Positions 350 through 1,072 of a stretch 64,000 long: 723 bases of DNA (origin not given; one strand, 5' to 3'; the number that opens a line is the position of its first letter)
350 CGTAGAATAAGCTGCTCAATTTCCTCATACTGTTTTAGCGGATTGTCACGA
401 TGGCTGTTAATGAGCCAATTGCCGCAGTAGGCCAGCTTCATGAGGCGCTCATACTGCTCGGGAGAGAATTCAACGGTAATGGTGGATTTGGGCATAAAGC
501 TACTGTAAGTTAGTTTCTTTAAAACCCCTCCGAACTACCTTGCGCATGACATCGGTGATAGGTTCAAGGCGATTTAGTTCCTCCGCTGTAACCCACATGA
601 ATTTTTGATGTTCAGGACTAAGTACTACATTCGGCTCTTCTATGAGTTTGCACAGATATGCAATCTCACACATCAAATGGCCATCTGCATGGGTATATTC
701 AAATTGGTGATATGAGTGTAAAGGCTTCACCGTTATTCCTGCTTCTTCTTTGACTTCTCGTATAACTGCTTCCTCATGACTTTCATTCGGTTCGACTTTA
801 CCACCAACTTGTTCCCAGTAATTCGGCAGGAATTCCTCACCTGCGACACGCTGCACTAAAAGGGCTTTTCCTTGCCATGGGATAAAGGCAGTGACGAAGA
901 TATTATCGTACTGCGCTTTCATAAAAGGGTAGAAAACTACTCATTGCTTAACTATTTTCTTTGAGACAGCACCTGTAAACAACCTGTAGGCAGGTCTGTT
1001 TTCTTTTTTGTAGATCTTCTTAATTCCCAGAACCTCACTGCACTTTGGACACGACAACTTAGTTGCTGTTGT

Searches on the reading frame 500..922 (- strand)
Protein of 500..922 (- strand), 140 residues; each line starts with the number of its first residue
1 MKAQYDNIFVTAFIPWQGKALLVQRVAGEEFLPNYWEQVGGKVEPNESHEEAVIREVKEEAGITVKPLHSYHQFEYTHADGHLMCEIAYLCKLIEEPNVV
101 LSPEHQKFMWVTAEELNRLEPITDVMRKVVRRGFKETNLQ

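Call 27: search_protein_families(library=pfam, proteins=[window:500-922:-], max_evalue=0.001)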
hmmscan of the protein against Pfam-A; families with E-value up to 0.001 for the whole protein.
window:500-922:- (140 aa): 2 families
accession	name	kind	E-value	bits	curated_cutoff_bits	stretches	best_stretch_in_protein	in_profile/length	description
PF00293.34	NUDIX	-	3.8e-20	72.7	21.1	1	17-132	14-133/134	NUDIX domain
PF14815.12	NUDIX_4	-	7.8e-11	42.2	35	1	13-131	4-112/113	NUDIX domain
